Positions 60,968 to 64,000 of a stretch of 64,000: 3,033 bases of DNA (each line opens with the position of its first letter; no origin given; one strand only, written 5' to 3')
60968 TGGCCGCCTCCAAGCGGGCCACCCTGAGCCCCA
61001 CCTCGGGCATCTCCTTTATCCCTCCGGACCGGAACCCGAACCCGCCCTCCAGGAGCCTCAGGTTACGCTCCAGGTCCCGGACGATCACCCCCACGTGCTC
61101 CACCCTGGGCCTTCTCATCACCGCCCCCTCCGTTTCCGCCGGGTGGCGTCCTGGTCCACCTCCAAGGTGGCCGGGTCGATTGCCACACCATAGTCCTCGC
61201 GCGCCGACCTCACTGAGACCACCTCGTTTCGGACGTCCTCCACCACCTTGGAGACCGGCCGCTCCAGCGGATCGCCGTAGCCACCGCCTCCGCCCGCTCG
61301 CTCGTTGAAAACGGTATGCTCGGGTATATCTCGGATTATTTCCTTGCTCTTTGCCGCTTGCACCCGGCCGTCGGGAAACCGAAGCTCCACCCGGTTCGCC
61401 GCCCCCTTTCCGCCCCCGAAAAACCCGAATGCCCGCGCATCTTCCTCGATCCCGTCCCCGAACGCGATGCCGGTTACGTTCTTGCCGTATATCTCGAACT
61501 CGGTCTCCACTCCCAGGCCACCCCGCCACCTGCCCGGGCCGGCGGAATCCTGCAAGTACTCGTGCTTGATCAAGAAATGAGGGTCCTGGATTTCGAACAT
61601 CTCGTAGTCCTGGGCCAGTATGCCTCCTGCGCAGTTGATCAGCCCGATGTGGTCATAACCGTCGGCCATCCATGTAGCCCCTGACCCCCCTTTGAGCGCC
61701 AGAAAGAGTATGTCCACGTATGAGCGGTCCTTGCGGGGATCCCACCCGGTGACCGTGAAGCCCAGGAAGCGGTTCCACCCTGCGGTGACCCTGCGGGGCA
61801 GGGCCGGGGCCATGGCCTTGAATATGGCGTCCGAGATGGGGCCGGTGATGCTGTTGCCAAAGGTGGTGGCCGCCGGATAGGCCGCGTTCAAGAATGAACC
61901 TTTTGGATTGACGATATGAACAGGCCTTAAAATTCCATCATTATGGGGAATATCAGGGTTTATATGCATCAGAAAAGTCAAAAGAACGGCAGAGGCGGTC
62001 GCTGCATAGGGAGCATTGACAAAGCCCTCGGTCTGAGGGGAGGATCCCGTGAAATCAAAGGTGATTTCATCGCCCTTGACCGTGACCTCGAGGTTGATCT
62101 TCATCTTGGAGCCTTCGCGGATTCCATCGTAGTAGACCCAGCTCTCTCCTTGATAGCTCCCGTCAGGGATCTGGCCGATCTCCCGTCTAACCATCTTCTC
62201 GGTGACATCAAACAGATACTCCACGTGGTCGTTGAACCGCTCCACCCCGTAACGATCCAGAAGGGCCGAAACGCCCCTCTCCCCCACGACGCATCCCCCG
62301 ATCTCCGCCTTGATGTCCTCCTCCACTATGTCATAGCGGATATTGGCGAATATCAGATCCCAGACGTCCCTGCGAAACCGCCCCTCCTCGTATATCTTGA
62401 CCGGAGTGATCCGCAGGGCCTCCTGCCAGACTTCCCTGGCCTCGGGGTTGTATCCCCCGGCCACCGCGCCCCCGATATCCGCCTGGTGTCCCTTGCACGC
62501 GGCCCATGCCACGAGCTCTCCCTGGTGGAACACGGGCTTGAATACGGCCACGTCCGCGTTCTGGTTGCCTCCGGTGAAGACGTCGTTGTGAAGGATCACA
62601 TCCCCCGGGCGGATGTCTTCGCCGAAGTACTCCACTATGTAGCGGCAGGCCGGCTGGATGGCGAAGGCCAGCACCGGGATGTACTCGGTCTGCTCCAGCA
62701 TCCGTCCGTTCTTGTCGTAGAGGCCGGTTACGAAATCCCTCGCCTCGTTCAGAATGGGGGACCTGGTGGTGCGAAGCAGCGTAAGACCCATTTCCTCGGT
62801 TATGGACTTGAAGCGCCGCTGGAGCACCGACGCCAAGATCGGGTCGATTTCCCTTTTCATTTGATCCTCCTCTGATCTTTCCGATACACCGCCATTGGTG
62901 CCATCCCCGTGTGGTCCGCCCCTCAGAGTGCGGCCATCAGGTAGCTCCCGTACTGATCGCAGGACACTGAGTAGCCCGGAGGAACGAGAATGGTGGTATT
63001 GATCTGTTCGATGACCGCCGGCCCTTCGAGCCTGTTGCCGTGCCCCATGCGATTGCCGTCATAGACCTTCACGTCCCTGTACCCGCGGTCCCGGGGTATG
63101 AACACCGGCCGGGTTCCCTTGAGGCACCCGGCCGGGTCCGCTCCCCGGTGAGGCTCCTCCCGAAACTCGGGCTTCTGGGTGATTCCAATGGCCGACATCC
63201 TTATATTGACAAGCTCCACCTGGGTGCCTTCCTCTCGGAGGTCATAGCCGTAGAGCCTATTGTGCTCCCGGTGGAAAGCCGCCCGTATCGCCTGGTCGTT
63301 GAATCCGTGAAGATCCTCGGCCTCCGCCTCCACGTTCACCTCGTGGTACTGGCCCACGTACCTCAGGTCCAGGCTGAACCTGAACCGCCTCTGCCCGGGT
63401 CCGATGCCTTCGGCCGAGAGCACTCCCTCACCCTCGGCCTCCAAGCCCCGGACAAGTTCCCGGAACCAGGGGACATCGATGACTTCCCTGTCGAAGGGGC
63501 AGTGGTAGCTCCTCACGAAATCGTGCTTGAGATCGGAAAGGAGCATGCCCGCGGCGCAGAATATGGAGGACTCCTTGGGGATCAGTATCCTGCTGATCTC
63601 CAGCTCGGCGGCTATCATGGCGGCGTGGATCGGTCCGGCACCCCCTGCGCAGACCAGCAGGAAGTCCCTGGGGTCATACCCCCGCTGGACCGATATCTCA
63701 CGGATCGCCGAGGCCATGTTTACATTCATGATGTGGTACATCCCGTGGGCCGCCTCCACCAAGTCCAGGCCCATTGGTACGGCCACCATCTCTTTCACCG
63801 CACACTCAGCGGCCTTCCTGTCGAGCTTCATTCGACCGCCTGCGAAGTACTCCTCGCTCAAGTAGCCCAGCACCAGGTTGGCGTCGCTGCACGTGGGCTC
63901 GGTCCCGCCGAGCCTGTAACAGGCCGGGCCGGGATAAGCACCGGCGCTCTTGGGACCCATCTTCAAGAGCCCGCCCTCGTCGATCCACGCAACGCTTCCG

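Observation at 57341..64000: Co-oriented string hyuA-hyuB-VOC/epimerase-PaaK-like ligase-PreA-like Fe-S flavoprotein-response regulator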

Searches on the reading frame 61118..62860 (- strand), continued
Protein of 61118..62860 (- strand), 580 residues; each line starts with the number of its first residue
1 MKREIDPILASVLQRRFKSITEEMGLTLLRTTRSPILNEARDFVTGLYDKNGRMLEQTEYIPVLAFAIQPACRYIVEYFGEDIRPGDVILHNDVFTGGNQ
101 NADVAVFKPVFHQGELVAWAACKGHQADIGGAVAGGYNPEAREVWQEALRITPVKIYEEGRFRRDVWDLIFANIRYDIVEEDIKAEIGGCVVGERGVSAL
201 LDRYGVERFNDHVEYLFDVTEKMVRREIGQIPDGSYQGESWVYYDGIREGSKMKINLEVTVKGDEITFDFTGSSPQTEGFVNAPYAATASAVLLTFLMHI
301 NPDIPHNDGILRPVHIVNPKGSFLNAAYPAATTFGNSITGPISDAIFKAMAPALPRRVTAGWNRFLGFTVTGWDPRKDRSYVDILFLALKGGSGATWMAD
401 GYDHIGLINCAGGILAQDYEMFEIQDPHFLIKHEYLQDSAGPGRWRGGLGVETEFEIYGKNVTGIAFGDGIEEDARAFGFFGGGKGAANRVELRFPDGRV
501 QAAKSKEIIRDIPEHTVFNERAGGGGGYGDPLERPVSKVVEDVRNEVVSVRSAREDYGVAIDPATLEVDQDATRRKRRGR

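Call 69: find_encoding_contigs(protein=P0453, flank=10000, max_places=1)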
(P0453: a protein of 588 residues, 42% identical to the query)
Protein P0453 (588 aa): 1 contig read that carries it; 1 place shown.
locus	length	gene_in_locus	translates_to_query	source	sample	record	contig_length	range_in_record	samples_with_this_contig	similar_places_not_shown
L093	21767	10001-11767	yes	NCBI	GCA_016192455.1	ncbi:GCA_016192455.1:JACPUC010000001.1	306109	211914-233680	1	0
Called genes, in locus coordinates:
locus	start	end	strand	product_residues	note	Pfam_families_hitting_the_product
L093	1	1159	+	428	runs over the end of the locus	PF06808:DctM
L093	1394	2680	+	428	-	PF06808:DctM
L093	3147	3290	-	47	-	-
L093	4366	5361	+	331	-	PF02621:VitK2_biosynth, PF09084:NMT1, PF12974:Phosphonate-bd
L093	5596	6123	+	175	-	PF06052:3-HAO, PF07883:Cupin_2 (weak)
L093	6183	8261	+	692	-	PF05378:Hydant_A_N, PF01968:Hydantoinase_A, PF19278:Hydant_A_C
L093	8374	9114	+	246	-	-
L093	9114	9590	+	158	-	-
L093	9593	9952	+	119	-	-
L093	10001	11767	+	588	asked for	PF02538:Hydantoinase_B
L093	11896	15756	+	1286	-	PF05378:Hydant_A_N, PF01968:Hydantoinase_A, PF19278:Hydant_A_C, PF02538:Hydantoinase_B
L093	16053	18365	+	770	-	PF09976:TPR_21 (faint), PF00515:TPR_1 (faint), PF07719:TPR_2 (faint), PF12895:ANAPC3 (faint), PF13174:TPR_6 (faint), PF13432:TPR_16 (weak), PF01464:SLT, PF27553:SLT_superhelical (weak), +6 more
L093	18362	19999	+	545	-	PF01979:Amidohydro_1 (faint), PF07969:Amidohydro_3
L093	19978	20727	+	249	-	PF07722:Peptidase_C26, PF00117:GATase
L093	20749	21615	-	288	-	PF01678:DAP_epimerase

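Call 70: find_encoding_contigs(protein=P0463, flank=10000, max_places=1)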
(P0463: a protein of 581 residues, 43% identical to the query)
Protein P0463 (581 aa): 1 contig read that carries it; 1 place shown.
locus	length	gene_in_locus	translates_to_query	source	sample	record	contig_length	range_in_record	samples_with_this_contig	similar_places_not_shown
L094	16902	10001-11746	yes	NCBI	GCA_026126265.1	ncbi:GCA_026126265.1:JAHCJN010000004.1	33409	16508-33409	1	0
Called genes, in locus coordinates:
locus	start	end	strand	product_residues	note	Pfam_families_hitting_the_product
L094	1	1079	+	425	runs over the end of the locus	PF00296:Bac_luciferase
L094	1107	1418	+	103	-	-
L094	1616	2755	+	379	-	PF13458:Peripla_BP_6, PF01094:ANF_receptor (weak)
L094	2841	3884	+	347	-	PF02653:BPD_transp_2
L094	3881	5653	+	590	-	PF02653:BPD_transp_2, PF00005:ABC_tran, PF13304:AAA_21 (faint), PF12399:BCA_ABC_TP_C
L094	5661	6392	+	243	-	PF13555:AAA_29 (faint), PF00005:ABC_tran, PF13304:AAA_21 (faint)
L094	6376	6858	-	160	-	PF10604:Polyketide_cyc2, PF03364:Polyketide_cyc (weak), PF06240:COXG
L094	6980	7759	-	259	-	PF00106:adh_short, PF08659:KR, PF13561:adh_short_C2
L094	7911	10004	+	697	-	PF05378:Hydant_A_N, PF01968:Hydantoinase_A, PF19278:Hydant_A_C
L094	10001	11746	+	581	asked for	PF02538:Hydantoinase_B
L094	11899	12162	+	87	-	PF13669:Glyoxalase_4 (weak)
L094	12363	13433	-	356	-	PF00296:Bac_luciferase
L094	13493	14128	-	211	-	PF00027:cNMP_binding, PF13545:HTH_Crp_2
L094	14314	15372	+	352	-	PF00296:Bac_luciferase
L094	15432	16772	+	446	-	PF00557:Peptidase_M24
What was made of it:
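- SRPBCC and 3-HAO-cupin genes lie near distant family members (calls 69, 70).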

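Call 71: find_encoding_contigs(protein=P0466, flank=10000, max_places=2)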
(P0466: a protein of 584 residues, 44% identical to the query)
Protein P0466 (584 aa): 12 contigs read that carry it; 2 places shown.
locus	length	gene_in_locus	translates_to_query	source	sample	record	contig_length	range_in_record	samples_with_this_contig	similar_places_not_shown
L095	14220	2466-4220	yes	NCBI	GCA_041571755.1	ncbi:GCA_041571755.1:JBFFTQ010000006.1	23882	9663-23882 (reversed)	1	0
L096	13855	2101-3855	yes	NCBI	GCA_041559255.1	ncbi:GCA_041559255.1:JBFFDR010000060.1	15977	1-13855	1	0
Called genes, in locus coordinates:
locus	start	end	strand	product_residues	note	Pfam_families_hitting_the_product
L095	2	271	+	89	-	?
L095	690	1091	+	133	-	PF00903:Glyoxalase, PF13468:Glyoxalase_3, PF13669:Glyoxalase_4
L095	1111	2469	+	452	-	PF00501:AMP-binding (weak), PF14535:AMP-binding_C_2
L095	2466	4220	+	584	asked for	PF02538:Hydantoinase_B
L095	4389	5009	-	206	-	PF00483:NTP_transferase (faint), PF02348:CTP_transf_3, PF12804:NTP_transf_3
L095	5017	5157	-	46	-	-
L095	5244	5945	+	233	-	PF01841:Transglut_core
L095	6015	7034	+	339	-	PF00994:MoCF_biosynth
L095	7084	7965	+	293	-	-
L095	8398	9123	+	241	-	PF19842:YqeC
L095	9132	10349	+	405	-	PF07690:MFS_1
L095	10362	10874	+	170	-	PF19620:DUF6125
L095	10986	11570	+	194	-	-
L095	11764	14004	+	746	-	PF00350:Dynamin_N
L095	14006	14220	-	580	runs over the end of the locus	PF02624:YcaO, PF13174:TPR_6 (faint), PF13428:TPR_14 (faint), PF14559:TPR_19 (faint), PF23914:TPR_CcmH_CycH, PF12895:ANAPC3 (weak), PF00515:TPR_1, PF13424:TPR_12 (weak), +7 more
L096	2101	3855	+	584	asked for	PF02538:Hydantoinase_B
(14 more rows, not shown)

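Call 72: find_encoding_contigs(protein=P0445, flank=10000, max_places=1)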
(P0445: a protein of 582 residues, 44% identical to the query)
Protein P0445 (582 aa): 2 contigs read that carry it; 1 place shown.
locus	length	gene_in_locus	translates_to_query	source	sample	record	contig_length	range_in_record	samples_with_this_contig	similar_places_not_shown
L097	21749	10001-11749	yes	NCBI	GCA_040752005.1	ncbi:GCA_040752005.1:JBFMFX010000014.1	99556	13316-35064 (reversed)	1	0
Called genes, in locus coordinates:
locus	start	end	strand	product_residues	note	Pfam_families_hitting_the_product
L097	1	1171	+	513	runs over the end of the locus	PF00501:AMP-binding, PF13193:AMP-binding_C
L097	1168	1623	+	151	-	PF02830:V4R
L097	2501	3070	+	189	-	PF01169:GDT1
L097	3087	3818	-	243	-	PF13555:AAA_29 (weak), PF00005:ABC_tran, PF13304:AAA_21 (weak)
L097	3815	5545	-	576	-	PF02653:BPD_transp_2, PF00005:ABC_tran, PF13304:AAA_21 (faint), PF12399:BCA_ABC_TP_C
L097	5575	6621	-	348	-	PF02653:BPD_transp_2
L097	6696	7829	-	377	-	PF13458:Peripla_BP_6, PF01094:ANF_receptor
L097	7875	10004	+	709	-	PF05378:Hydant_A_N, PF01968:Hydantoinase_A, PF19278:Hydant_A_C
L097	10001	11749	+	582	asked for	PF02538:Hydantoinase_B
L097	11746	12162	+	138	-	PF00903:Glyoxalase, PF13669:Glyoxalase_4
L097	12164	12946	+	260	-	PF00106:adh_short, PF08659:KR, PF13561:adh_short_C2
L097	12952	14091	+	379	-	PF02771:Acyl-CoA_dh_N, PF02770:Acyl-CoA_dh_M, PF00441:Acyl-CoA_dh_1, PF08028:Acyl-CoA_dh_2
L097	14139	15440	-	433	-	PF02515:CoA_transf_3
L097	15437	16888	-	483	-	PF03972:MmgE_PrpD_N, PF19305:MmgE_PrpD_C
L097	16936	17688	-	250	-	PF00392:GntR, PF07702:UTRA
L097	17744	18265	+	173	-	PF19315:MC_hydratase, PF01575:MaoC_dehydratas, PF13452:FAS1_DH_region, PF27832:Htd2 (weak)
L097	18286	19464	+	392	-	PF02771:Acyl-CoA_dh_N, PF02770:Acyl-CoA_dh_M, PF00441:Acyl-CoA_dh_1, PF08028:Acyl-CoA_dh_2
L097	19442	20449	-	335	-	PF02737:3HCDH_N, PF00725:3HCDH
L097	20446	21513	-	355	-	PF01210:NAD_Gly3P_dh_N, PF02558:ApbA (weak), PF02317:Octopine_DH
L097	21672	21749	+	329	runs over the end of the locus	PF13280:WYL, PF25583:WCX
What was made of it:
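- In L097 a family-III CoA-transferase, two acyl-CoA dehydrogenases, a MaoC hydratase and a 3-hydroxyacyl-CoA dehydrogenase stand where the ligase is here (calls 70, 72).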

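Call 78: search_dna_similar(query=window:61118-62860:-, collection=plasmids, mode=protein, max_rows=15)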
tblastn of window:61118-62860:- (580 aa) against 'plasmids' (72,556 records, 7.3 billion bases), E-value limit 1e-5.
Records with a match: 949; places in all: 1329; records where one place covers at least 80% of the query: 554.
Best place of each record, by identity: <60% 949.
By first word of the organism name: Agrobacterium 173; Rhizobium 160; Sinorhizobium 117; Pseudosulfitobacter 49; Paracoccus 35; Rhodococcus 22; Sulfitobacter 20; Ensifer 15; Paraburkholderia 14; Shinella 13; and 111 more.
By predicted mobility (MOB-suite, as given by PLSDB): non-mobilizable 548; conjugative 282; mobilizable 119.
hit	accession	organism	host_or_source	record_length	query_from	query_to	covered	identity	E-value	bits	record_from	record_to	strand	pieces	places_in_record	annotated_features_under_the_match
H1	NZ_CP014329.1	Corynebacterium glutamicum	Bos taurus,nasopharynx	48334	3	577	99%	40.2%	6e-121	400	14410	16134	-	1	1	hydantoinase B/oxoprolinase family protein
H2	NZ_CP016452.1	Sinorhizobium sp. RAC02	Microbial isolate,Algal phycosphere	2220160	4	577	99%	38.9%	5e-100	340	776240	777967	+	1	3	none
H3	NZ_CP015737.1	Shinella sp. HZN7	-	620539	4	577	99%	38.6%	9e-98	333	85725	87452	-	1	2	hydantoinase B/oxoprolinase family protein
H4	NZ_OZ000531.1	Shinella sp. WSC3-e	-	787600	4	577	99%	38.6%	4e-97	332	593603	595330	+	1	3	hydantoinase B/oxoprolinase family protein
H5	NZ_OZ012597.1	Shinella sp. WSD5-1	-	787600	4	577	99%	38.6%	4e-97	332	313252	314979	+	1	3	hydantoinase B/oxoprolinase family protein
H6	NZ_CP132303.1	Shinella sumterensis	Homo sapiens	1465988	4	577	99%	38.5%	2e-96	329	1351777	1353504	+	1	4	none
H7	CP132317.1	Shinella sumterensis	Homo sapiens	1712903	4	577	99%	38.5%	3e-96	329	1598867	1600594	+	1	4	hydantoinase B/oxoprolinase family protein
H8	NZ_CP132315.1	Shinella oryzae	Homo sapiens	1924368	4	577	99%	38.5%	3e-96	329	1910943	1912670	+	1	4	none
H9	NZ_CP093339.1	Shinella sp. H4-D48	whole organism,grassland soil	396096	4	577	99%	38.4%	6e-96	328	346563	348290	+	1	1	hydantoinase B/oxoprolinase family protein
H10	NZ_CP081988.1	Shinella oryzae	cell culture,rhizosphere soil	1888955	4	577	99%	38.4%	1e-95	327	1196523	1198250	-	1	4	none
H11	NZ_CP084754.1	Roseateles sp. XES5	Xenopus laevis,bacterial culture,swab ...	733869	4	577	99%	38.2%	2e-95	327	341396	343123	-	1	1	hydantoinase B/oxoprolinase family protein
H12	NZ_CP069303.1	Shinella sp. PSBB067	monoisolate,Minnesota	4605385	4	577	99%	37.9%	7e-96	328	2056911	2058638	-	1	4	none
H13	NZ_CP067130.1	Paracoccus seriniphilus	cell culture,washing water of Bugula ...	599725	2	577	99%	37.7%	2e-93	321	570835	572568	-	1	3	hydantoinase B/oxoprolinase family protein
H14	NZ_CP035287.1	Paracoccus versutus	whole organism,soil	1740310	6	570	97%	38.4%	3e-92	317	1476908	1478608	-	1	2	none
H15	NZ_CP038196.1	Paracoccus versutus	single cell,soil adjacent to the roots ...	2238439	6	570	97%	38.4%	4e-92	317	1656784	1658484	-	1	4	none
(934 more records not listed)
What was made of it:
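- Tried and rejected: The collection has no HyuB above 40% identity (call 78).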

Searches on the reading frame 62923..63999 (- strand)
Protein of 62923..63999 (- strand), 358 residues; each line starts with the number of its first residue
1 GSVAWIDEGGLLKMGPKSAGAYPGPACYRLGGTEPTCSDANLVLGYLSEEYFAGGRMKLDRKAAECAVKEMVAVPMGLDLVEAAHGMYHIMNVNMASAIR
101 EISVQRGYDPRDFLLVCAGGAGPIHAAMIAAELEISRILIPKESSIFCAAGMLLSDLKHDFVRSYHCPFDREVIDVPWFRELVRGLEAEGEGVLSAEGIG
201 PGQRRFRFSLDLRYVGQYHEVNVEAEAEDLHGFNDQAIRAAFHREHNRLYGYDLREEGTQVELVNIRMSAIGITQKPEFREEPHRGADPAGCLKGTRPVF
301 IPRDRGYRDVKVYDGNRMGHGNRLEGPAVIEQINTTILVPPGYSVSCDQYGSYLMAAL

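Call 5: search_protein_families(library=pfam, proteins=[window:62923-63999:-], max_evalue=0.01)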
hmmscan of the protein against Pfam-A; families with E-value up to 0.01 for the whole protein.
window:62923-63999:- (358 aa): 2 families
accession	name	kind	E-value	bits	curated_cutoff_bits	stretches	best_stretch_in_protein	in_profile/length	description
PF01968.24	Hydantoinase_A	-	4.9e-52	177.4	22.9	1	1-160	129-290/291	Hydantoinase/oxoprolinase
PF19278.4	Hydant_A_C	-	2.4e-21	76.5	21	1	189-350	24-185/193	Hydantoinase/oxoprolinase C-terminal domain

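Call 6: search_protein_families(library=ncbifam, proteins=[window:62923-63999:-], max_evalue=0.01)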
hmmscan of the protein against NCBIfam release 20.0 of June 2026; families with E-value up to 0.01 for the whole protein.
window:62923-63999:- (358 aa): 3 families
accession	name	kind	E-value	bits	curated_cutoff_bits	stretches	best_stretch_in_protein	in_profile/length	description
NF050156.1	CapLactmsAlpCapA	equivalog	1.9e-107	360.3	1000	1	1-356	334-686/689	caprolactamase subunit alpha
NF042975.2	AcphenoCarb_ApcC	equivalog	8.7e-61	206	1500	1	1-355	351-709/733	acetophenone carboxylase subunit gamma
NF042960.1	AcphenoCarb_ApcA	equivalog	1.8e-39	135.6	1250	1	1-353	318-653/658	acetophenone carboxylase subunit alpha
